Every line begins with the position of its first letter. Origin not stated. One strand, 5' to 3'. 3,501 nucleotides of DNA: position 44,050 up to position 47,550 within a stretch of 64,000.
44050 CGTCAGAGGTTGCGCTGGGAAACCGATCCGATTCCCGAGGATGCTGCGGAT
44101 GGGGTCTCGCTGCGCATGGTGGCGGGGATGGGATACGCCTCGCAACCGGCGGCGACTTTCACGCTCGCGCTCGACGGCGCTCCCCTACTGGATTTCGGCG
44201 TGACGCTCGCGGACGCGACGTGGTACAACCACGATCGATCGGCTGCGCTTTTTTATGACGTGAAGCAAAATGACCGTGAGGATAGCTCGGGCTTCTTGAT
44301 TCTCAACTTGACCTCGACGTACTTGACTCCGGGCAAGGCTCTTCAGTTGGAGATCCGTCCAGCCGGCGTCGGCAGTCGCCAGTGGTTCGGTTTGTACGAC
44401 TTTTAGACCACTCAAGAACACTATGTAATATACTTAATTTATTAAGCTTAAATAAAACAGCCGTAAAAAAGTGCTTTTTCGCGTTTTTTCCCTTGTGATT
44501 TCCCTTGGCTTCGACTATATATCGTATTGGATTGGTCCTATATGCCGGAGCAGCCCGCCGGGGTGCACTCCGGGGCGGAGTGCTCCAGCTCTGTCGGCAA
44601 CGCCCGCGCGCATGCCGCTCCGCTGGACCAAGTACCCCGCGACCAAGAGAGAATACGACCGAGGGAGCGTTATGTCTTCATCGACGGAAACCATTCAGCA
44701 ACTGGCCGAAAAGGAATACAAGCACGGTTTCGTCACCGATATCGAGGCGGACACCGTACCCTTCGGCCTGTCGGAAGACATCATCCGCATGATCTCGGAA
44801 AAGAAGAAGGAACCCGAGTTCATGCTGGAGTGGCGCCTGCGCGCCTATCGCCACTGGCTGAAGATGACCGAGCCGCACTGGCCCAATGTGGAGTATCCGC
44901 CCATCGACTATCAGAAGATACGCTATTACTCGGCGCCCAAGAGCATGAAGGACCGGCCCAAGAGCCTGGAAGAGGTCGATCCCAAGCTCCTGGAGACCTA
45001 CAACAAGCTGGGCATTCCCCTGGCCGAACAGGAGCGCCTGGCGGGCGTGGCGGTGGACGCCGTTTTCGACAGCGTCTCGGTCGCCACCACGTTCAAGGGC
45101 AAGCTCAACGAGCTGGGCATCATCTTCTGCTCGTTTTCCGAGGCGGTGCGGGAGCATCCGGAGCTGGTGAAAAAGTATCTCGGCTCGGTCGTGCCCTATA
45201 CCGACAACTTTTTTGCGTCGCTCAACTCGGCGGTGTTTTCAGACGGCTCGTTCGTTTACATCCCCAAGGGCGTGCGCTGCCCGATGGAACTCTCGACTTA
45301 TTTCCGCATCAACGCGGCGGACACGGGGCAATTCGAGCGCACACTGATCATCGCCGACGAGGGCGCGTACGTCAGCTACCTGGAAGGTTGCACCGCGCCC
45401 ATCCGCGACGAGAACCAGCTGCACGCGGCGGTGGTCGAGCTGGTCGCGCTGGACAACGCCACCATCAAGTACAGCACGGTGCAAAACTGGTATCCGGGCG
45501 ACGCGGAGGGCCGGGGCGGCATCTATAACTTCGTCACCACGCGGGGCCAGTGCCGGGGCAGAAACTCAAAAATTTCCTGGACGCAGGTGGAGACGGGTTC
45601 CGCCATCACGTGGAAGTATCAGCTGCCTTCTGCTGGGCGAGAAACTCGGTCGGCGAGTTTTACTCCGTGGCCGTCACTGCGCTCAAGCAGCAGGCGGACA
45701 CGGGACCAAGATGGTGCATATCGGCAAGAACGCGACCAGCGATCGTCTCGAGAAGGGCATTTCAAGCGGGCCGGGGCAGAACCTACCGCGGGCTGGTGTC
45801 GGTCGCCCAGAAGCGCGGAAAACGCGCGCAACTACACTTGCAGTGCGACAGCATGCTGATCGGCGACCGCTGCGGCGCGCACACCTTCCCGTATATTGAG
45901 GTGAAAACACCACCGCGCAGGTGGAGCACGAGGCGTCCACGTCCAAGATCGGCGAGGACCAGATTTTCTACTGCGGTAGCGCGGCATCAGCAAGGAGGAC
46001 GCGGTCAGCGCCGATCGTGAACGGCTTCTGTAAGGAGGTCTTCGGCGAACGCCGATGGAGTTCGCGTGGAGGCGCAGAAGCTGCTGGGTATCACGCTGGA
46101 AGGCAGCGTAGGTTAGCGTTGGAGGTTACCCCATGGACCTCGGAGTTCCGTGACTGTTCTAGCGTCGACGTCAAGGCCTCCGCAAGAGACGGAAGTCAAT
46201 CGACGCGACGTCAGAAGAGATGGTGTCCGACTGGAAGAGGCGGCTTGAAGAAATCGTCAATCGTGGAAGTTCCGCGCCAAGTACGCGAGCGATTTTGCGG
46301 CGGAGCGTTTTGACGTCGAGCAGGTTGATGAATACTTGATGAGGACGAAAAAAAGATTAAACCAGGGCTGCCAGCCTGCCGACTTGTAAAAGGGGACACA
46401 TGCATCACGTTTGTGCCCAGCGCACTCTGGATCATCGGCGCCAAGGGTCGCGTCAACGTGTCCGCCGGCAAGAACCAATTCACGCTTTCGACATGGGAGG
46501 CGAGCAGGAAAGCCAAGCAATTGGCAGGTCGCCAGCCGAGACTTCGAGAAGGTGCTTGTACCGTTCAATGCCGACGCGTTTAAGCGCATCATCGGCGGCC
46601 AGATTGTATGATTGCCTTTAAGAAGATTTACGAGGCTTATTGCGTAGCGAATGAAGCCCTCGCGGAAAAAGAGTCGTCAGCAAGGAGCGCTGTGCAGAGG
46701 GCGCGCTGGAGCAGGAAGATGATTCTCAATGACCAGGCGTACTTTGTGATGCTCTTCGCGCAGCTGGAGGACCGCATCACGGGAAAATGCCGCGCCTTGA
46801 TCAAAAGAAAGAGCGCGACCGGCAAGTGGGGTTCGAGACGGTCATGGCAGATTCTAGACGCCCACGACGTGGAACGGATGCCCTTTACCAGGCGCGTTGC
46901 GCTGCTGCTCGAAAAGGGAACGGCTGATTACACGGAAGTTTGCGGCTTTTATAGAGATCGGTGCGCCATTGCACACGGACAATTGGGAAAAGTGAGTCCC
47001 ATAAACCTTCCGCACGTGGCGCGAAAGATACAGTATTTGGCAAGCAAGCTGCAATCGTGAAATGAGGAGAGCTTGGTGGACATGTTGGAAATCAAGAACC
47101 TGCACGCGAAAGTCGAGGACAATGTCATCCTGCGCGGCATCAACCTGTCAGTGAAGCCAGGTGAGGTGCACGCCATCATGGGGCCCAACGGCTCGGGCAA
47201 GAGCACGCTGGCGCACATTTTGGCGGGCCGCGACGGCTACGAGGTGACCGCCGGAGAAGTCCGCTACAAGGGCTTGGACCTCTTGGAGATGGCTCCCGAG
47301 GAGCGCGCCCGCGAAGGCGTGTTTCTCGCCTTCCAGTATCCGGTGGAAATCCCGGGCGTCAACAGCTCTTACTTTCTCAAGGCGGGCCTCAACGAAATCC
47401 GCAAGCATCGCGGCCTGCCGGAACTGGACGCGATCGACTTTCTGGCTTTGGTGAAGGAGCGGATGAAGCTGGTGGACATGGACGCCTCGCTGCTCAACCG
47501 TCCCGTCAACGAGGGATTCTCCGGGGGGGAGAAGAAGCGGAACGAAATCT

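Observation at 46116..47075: Roughly 950-bp lower-GC insertion between sufB and sufC carrying a HEPN-like ORF (Rx4H) and an overlapping small upstream ORF: a candidate toxin-antitoxin or abortive-infection module inside the suf operon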

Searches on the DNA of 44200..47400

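Call 99: search_rna_families(source=window, start=44200, end=47400, threshold=evalue, max_evalue=1)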
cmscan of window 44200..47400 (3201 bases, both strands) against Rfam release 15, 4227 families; matches with E-value up to 1: 0.
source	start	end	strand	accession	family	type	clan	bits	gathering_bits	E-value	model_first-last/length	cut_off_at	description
